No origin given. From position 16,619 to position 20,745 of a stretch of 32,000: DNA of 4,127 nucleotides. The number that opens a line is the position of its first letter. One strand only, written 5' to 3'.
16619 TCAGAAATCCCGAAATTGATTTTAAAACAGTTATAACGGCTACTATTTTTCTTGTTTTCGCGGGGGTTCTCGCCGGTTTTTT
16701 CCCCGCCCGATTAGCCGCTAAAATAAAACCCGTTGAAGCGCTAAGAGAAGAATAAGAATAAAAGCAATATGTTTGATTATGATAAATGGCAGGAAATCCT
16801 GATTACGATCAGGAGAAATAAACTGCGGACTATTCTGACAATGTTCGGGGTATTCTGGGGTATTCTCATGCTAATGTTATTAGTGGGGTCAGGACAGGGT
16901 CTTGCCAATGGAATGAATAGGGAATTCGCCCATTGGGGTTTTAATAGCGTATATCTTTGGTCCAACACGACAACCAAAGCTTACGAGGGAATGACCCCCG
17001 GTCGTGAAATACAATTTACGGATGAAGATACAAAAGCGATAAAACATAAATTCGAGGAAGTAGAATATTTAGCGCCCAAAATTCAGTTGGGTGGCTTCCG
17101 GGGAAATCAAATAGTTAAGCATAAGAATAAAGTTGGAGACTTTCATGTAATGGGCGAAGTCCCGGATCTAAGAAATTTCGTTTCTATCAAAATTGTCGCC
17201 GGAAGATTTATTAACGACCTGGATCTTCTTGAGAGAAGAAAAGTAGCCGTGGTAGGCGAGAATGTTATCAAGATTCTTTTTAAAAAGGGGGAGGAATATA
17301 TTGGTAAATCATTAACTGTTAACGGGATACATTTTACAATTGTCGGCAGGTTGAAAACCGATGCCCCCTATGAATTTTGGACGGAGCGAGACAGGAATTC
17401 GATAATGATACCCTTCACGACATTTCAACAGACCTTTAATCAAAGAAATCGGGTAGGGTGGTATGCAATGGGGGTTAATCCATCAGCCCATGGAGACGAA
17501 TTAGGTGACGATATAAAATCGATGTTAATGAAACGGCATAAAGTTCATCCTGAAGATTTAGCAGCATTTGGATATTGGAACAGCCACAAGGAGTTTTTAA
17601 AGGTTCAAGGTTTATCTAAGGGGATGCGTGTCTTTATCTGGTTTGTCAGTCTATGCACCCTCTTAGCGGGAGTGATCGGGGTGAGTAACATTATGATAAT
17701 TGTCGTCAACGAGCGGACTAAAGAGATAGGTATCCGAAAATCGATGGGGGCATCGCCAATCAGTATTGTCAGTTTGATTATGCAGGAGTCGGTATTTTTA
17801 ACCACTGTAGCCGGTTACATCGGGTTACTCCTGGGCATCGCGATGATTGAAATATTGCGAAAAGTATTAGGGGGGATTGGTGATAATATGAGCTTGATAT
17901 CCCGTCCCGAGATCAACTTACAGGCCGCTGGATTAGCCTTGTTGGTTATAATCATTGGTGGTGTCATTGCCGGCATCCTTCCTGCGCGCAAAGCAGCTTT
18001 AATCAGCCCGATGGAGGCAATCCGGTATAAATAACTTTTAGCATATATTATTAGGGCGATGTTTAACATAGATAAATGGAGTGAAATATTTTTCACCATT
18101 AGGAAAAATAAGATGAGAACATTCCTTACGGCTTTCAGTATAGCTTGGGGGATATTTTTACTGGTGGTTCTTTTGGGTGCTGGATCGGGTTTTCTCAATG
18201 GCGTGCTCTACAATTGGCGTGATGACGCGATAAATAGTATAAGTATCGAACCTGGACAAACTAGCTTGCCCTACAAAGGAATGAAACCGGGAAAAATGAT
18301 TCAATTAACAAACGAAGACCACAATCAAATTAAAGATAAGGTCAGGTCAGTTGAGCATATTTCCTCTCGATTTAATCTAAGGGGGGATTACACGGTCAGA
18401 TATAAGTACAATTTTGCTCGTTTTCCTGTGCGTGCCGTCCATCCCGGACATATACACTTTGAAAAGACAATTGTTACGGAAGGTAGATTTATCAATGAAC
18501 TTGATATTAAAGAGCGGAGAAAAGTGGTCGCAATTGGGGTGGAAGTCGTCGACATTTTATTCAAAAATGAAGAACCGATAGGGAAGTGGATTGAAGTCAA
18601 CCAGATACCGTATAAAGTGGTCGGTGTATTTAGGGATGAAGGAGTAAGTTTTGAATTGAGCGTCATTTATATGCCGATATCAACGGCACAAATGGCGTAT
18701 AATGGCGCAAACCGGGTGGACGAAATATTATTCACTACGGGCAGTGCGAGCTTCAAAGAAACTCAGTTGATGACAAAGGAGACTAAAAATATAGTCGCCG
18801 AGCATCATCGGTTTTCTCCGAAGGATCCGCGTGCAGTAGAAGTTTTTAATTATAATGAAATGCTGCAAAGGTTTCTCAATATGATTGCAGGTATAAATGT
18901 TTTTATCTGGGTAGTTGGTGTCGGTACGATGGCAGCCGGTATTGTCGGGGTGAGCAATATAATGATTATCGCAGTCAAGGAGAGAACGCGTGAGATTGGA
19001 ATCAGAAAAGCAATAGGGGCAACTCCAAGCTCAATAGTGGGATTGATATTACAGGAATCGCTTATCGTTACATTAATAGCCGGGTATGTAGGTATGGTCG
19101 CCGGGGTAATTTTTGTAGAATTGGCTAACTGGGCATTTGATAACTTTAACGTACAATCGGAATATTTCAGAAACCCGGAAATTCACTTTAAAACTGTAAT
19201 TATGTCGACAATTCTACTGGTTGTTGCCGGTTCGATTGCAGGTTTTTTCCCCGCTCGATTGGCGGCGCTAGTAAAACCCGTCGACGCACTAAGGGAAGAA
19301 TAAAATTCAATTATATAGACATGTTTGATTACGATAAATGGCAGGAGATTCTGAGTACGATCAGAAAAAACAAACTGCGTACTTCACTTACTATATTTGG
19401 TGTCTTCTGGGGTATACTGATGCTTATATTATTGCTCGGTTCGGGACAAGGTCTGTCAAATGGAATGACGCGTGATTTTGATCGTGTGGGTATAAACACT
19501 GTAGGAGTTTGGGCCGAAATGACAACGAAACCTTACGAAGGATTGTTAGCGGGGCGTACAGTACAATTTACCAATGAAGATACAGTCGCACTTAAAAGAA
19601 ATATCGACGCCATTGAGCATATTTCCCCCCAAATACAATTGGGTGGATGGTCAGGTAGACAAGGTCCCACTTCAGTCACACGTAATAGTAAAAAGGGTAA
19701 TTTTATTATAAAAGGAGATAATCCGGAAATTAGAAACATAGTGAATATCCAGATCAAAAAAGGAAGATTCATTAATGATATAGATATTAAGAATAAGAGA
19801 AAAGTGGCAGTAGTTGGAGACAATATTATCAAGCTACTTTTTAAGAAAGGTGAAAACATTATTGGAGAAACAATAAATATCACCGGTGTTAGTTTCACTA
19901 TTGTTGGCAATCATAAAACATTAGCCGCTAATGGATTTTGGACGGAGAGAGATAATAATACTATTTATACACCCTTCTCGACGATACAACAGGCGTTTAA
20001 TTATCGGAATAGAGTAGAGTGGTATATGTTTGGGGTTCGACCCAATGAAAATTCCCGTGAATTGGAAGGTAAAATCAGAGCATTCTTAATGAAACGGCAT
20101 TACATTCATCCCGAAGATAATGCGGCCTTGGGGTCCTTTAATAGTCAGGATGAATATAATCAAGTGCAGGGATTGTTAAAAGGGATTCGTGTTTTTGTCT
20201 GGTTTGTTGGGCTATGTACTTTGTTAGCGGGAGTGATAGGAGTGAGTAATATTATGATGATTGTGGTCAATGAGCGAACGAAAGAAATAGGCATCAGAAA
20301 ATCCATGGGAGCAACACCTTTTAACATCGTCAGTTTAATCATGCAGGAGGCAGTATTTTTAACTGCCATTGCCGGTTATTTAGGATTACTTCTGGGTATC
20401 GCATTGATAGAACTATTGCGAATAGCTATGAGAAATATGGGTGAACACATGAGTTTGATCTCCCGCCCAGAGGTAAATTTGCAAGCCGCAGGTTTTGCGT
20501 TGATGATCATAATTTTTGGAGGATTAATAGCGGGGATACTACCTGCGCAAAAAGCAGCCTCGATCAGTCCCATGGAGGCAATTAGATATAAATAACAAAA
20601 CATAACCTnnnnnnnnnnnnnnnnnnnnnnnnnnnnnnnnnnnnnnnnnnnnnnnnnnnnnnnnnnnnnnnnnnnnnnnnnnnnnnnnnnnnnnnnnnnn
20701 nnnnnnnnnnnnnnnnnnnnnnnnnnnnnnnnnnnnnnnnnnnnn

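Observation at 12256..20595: One ATPase, six permeases: A-B-A-B-A-B triplication of a LolC/LolE-like heteropair inside a TolC/adaptor efflux operon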

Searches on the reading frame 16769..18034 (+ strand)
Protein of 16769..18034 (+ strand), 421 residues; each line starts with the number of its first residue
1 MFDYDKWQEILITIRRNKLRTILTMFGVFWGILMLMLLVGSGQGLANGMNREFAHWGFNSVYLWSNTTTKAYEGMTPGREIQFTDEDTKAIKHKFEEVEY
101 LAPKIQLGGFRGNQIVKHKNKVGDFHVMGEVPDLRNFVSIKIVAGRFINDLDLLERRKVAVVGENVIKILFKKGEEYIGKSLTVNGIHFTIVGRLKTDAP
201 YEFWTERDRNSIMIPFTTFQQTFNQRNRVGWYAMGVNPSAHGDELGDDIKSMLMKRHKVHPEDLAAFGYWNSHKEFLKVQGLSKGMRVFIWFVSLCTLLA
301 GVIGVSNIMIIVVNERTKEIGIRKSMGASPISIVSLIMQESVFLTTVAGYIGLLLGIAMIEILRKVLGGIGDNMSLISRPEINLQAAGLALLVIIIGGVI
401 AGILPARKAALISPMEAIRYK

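Call 4: search_protein_families(library=pfam, proteins=[window:16769-18034:+])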
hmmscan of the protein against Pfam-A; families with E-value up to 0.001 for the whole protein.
window:16769-18034:+ (421 aa): 3 families
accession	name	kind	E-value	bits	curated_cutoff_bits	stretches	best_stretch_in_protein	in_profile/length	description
PF12704.14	MacB_PCD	-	5.3e-27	95.9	27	1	21-250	1-205/207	MacB-like periplasmic core domain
PF02687.27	FtsX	-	4.1e-15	56.3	25.5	1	292-410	2-116/120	FtsX-like permease C-terminal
PF04893.22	Yip1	-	0.00069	20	28.6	1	276-406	11-119/173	Yip1 domain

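Call 5: search_protein_families(library=ncbifam, proteins=[window:16769-18034:+])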
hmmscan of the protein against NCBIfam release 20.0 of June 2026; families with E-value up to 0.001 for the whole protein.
window:16769-18034:+ (421 aa): 6 families
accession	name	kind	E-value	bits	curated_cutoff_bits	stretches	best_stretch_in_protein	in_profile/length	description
NF007826.0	PRK10535.1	equivalog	9.8e-33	113.3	966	1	14-418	265-645/648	macrolide ABC transporter ATP-binding protein/permease MacB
TIGR03434.1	ADOP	subfamily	2.6e-29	101.9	622.3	1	136-419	120-400/803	ADOP family duplicated permease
TIGR02212.1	lolCE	equivalog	4.1e-08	32.6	362.45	1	189-421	184-411/411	lipoprotein-releasing ABC transporter permease subunit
NF008076.0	PRK10814.1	exception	0.0001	21.5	473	1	293-420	271-398/399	lipoprotein-releasing ABC transporter permease subunit LolC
NF038346.1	FtsX_actino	exception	0.00032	20.2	250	1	284-403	177-296/308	permease-like cell division protein FtsX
NF038008.1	ABC_perm_DarB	equivalog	0.00045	18.3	700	1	283-394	269-373/777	darobactin export ABC transporter permease subunit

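Call 44: find_homologous_proteins(query=window:16769-18034:+, max_evalue=1e-20)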
Query window:16769-18034:+ (421 aa): 6394 proteins with E <= 1e-20 among 8000 candidates; the best 120 are listed.
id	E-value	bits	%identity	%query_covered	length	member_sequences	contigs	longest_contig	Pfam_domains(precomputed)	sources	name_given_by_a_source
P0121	1.5e-278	941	100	100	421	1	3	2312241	PF02687.28,PF12704.15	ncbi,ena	-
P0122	7.2e-254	860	90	100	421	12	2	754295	PF02687.28,PF12704.15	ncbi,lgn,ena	-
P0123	1.1e-184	632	67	100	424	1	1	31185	PF02687.28,PF12704.15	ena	-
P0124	5.7e-178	610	65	100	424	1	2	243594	PF02687.28,PF12704.15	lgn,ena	-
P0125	4.8e-176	604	64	100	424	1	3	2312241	PF02687.28,PF12704.15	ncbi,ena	-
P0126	2.2e-168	579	64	97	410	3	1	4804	PF02687.28,PF12704.15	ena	-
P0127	2.3e-155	536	54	100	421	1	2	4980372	PF02687.28,PF12704.15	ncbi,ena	-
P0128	9.7e-143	494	52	100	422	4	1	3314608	PF02687.28,PF12704.15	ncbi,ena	-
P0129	1.2e-141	491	54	100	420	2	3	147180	PF02687.28,PF12704.15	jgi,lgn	-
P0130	1.6e-141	490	54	100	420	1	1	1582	PF02687.28,PF12704.15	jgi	-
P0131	1.3e-140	487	52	100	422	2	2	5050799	PF02687.28,PF12704.15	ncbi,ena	-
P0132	3.1e-140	486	53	100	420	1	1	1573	PF02687.28,PF12704.15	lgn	-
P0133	1.3e-137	477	52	100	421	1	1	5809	PF02687.28,PF12704.15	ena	-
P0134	3.9e-136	472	51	100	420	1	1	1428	PF02687.28,PF12704.15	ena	-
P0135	7.2e-135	468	51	100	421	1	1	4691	PF02687.28,PF12704.15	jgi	jgi:putative ABC transport system permease protein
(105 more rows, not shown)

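Call 45: find_encoding_contigs(protein=P0127, flank=10000, max_places=3)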
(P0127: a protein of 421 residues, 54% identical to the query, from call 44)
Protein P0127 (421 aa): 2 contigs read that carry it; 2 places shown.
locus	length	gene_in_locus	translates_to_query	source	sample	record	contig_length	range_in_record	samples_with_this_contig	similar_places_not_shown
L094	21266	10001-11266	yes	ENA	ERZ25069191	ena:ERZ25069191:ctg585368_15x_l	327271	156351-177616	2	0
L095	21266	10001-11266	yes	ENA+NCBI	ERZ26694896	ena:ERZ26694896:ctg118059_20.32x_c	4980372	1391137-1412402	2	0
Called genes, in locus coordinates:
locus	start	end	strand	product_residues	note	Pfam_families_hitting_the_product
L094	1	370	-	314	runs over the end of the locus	PF05721:PhyH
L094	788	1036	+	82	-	-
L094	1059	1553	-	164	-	PF03473:MOSC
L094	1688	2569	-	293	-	PF01261:AP_endonuc_2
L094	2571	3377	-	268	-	PF00106:adh_short, PF08659:KR, PF13561:adh_short_C2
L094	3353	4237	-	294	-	PF01261:AP_endonuc_2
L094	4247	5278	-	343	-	PF08240:ADH_N, PF16912:Glu_dehyd_C (weak), PF00107:ADH_zinc_N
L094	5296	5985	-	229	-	PF00215:OMPdecase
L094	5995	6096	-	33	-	-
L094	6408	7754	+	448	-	PF02321:OEP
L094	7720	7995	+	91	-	PF02321:OEP (weak)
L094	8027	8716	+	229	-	PF02463:SMC_N (weak), PF00005:ABC_tran, PF13304:AAA_21 (faint)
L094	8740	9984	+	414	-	PF12704:MacB_PCD, PF02687:FtsX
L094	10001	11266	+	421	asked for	PF12704:MacB_PCD, PF02687:FtsX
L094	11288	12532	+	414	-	PF12704:MacB_PCD, PF02687:FtsX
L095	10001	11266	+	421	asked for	PF12704:MacB_PCD, PF02687:FtsX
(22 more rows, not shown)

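Call 50: search_solved_structures(query=A3, max_evalue=0.001)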
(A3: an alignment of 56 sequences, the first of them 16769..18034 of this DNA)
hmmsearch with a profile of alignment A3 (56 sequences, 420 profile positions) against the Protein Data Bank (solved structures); distinct sequences matched with E-value up to 0.001: 13.
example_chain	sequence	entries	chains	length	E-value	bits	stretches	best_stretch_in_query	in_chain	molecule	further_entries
5lil_A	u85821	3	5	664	2.4e-43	151.8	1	11-419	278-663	Macrolide export ATP-binding/permease protein MacB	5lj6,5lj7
5gko_A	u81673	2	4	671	3.3e-43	151.4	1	7-419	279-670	Macrolide export ATP-binding/permease protein MacB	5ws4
5xu1_M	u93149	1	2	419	1.3e-42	149.4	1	11-420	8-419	ABC transporter permeae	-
5nik_J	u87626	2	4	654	5.6e-40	140.7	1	12-418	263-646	Macrolide export ATP-binding/permease protein MacB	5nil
9o9x_C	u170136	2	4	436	1.6e-13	53.6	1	272-420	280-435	ABC transporter permease YtrF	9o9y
3ftj_A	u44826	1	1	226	1.3e-12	50.6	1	86-256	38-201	Macrolide export ATP-binding/permease protein macB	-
9w37_A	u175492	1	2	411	2.2e-09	39.9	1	280-420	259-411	LolF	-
5lj8_A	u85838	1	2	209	4.6e-09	38.9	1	115-256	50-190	Macrolide export ATP-binding/permease protein MacB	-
9qgy_M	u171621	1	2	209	4.9e-09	38.8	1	115-256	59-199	Macrolide export ATP-binding/permease protein MacB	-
5c59_A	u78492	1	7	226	5.8e-09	38.6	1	115-256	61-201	Macrolide export ATP-binding/permease protein MacB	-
9w35_A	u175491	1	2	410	7.9e-09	38.1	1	280-419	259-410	LolF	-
9w2w_A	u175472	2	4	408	1.4e-07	34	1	280-417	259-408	LolF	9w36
5f9q_A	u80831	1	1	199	3e-06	29.6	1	92-256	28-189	Macrolide export ATP-binding/permease protein YknZ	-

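Call 58: predict_structure(alignment_id=A3)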
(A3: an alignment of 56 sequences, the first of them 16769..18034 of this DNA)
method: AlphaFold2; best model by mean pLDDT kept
length: 421 residues; sequences in the alignment: 56
mean_pLDDT: 76.4   pTM: 0.58
mean pLDDT of the five models: 76.4, 75.3, 74.7, 73.0, 72.2
residues with pLDDT >= 90: 28; 70-90: 290; 50-70: 89; < 50: 14
segments of 3 or more residues with pLDDT < 50: 1-3, 54-56, 373-378
pLDDT, mean of each block of 10 residues (from residue 1): 56 66 71 67 55 57 88 84 89 86 82 82 88 78 85 89 88 85 89 79 74 91 87 83 84 89 85 77 72 71 74 73 75 77 75 72 67 47 64 73 72 68 50
secondary structure, 60 per line:
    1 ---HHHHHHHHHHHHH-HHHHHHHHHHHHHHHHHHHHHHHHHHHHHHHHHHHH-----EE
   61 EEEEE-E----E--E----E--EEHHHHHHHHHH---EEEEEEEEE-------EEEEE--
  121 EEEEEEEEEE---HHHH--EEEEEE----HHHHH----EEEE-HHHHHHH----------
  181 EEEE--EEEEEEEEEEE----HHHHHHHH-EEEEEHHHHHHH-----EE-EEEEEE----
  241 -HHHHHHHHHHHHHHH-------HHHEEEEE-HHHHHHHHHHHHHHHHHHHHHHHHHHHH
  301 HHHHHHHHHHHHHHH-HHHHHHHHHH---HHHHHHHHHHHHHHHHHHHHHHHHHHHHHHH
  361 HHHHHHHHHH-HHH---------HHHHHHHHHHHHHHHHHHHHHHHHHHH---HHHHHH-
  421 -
elements in order: H4-16 H18-53 E59-65 H85-94 E98-106 E114-118 E121-130 H134-137 E140-145 H150-154 E159-162 H164-170 E181-184 E187-197 H202-209 E211-215 H216-222 E231-236 H242-256 E267-271 H273-315 H317-326 H330-370 H384-410 H414-419

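Call 61: fold_search(model_id=the predicted structure, library=pdb)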
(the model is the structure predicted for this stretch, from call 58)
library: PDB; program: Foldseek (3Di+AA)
matches with E <= 10: 318; with E <= 0.001: 62
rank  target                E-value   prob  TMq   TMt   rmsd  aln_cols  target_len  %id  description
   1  5gko_A                1.4e-23  1.00  0.62  0.43   6.9       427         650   18  Crystal structure of tripartite-type ABC transporter, MacB from Acinetobacter baumannii (released 2017-11-15)
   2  5lil_A                2.0e-23  1.00  0.49  0.36   8.5       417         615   21  Structure of Aggregatibacter actinomycetemcomitans MacB bound to ATPyS (P21) (released 2017-11-15)
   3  5xu1_M                4.4e-22  1.00  0.43  0.46  10.8       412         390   22  Structure of a non-canonical ABC transporter from Streptococcus pneumoniae R6 (released 2018-01-24)
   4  5nik_J                8.2e-22  1.00  0.62  0.45   6.6       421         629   22  Structure of the MacAB-TolC ABC-type tripartite multidrug efflux pump (released 2017-05-24)
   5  5lj6                  2.7e-21  1.00  0.50  0.39   7.7       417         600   21  Structure of Aggregatibacter actinomycetemcomitans MacB bound to ATPyS (P6522) (released 2017-11-15)
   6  5lil_B                4.7e-21  1.00  0.50  0.38   7.8       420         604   20  Structure of Aggregatibacter actinomycetemcomitans MacB bound to ATPyS (P21) (released 2017-11-15)
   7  5lj7_B                7.5e-20  1.00  0.50  0.38   7.6       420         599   20  Structure of Aggregatibacter actinomycetemcomitans MacB bound to ATP (P21) (released 2017-11-15)
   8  5xu1_S                3.7e-19  1.00  0.41  0.45  10.8       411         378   22  Structure of a non-canonical ABC transporter from Streptococcus pneumoniae R6 (released 2018-01-24)
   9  5lj7_A                1.9e-18  1.00  0.47  0.36   8.3       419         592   19  Structure of Aggregatibacter actinomycetemcomitans MacB bound to ATP (P21) (released 2017-11-15)
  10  9rlc_E                1.1e-16  1.00  0.48  0.49   8.0       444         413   14  LolCDE complex with Lpp lipoprotein (released 2026-01-21)
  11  9rld_E                1.8e-16  1.00  0.50  0.51   7.5       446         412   14  LolCDE complex with Lpp lipoprotein (released 2026-01-21)
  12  9xro_E                5.6e-16  1.00  0.47  0.51   8.1       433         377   15  LolCDE in complex with SMT-738_3 (released 2026-03-18)
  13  7arh_E                3.4e-15  1.00  0.48  0.49   8.2       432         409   14  LolCDE in complex with lipoprotein (released 2021-04-07)
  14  9rld_C                4.5e-15  1.00  0.41  0.43  11.5       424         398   15  LolCDE complex with Lpp lipoprotein (released 2026-01-21)
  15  9rli_E                8.1e-14  1.00  0.46  0.49   8.2       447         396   13  LolCDEdelta(235-252) complex with Pal lipoprotein (released 2026-01-21)
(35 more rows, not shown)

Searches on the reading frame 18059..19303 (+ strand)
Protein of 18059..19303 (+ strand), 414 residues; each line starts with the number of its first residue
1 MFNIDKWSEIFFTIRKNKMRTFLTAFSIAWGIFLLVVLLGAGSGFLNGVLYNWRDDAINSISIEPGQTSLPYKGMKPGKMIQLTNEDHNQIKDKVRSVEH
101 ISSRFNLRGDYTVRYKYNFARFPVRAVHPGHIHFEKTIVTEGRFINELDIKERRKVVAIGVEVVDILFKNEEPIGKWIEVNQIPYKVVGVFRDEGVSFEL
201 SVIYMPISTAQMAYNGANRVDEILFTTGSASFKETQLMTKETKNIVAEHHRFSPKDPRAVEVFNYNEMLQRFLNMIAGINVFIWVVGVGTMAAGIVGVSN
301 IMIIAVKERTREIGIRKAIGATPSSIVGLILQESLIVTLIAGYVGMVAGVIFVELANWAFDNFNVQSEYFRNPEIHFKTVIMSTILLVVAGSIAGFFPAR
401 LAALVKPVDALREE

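Call 4: search_protein_families(library=pfam, proteins=[window:18059-19303:+])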
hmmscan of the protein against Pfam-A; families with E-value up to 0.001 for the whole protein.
window:18059-19303:+ (414 aa): 2 families
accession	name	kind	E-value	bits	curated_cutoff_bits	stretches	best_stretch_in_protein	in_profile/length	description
PF12704.14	MacB_PCD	-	6e-27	95.7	27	1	21-226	1-190/207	MacB-like periplasmic core domain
PF02687.27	FtsX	-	3.6e-17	63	25.5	1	285-402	2-115/120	FtsX-like permease C-terminal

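Call 5: search_protein_families(library=ncbifam, proteins=[window:18059-19303:+])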
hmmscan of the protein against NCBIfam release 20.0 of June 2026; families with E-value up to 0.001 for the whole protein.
window:18059-19303:+ (414 aa): 9 families
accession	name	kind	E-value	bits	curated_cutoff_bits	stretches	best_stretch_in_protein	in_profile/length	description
NF007826.0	PRK10535.1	equivalog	7.3e-35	120.3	966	1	13-413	264-647/648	macrolide ABC transporter ATP-binding protein/permease MacB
TIGR03434.1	ADOP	subfamily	1.4e-31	109.4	622.3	1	120-414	526-803/803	ADOP family duplicated permease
TIGR02212.1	lolCE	equivalog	2.9e-11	43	362.45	1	164-414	163-411/411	lipoprotein-releasing ABC transporter permease subunit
NF038346.1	FtsX_actino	exception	6.2e-08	32.4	250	1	260-394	160-294/308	permease-like cell division protein FtsX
TIGR01185.1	devC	equivalog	1.1e-07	31.2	290.35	1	257-394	232-367/380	ABC transporter permease DevC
NF008357.0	PRK11146.1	exception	2.5e-07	29.9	439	1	162-411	164-411/414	lipoprotein-releasing ABC transporter permease subunit LolE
TIGR02213.1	lolE_release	exception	2e-06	26.9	540.35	1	162-411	161-408/411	lipoprotein-releasing ABC transporter permease subunit LolE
TIGR00439.2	FtsX_Gneg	equivalog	2.8e-06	26.8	255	1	266-402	153-286/292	permease-like cell division protein FtsX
NF038347.1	FtsX_Gpos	exception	0.00048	19.6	225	1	254-397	146-285/296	permease-like cell division protein FtsX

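Call 63: find_related_loci(query=A4, collection=metagenome_contigs, flank=10000)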
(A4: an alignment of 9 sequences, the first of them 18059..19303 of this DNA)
Query A4 (414 aa) in metagenome_contigs; peptide patterns used: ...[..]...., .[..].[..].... (x = any residue, [..] = any of these).
299 stretches matched a pattern; 7 encode a relative of the query (tblastn E <= 1e-3); 7 distinct loci.
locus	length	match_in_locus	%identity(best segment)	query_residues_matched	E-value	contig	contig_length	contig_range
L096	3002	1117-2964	80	1-414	0e+0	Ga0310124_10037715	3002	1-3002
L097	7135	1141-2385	51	1-414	4e-150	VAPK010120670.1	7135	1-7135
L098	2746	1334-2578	51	1-414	7e-158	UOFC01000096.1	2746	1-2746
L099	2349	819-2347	46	1-414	3e-131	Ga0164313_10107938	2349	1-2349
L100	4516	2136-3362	48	1-414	3e-124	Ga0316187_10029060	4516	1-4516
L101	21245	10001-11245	51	1-414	4e-149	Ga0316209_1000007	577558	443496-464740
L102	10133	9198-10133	47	1-312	4e-87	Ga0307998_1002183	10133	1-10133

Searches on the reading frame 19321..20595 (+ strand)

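Call 4: search_protein_families(library=pfam, proteins=[window:19321-20595:+])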
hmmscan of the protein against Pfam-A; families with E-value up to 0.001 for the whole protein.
window:19321-20595:+ (424 aa): 3 families
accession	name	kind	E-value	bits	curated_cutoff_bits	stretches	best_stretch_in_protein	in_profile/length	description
PF12704.14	MacB_PCD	-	5.7e-28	99.1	27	1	21-254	1-206/207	MacB-like periplasmic core domain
PF02687.27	FtsX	-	3.3e-15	56.6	25.5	1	295-416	2-119/120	FtsX-like permease C-terminal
PF04893.22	Yip1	-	0.00056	20.3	28.6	1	292-410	24-120/173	Yip1 domain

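Call 5: search_protein_families(library=ncbifam, proteins=[window:19321-20595:+])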
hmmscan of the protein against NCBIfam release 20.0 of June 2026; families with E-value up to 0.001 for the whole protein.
window:19321-20595:+ (424 aa): 5 families
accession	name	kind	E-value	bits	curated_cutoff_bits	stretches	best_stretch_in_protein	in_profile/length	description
NF007826.0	PRK10535.1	equivalog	5.1e-34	117.5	966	1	14-421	265-645/648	macrolide ABC transporter ATP-binding protein/permease MacB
TIGR03434.1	ADOP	subfamily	1.5e-32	112.6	622.3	1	140-422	121-801/803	ADOP family duplicated permease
TIGR02212.1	lolCE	equivalog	4.7e-07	29.1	362.45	1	208-424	194-411/411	lipoprotein-releasing ABC transporter permease subunit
NF038346.1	FtsX_actino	exception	0.00016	21.2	250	1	279-406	169-296/308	permease-like cell division protein FtsX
NF008076.0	PRK10814.1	exception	0.00034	19.7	473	1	305-423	276-398/399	lipoprotein-releasing ABC transporter permease subunit LolC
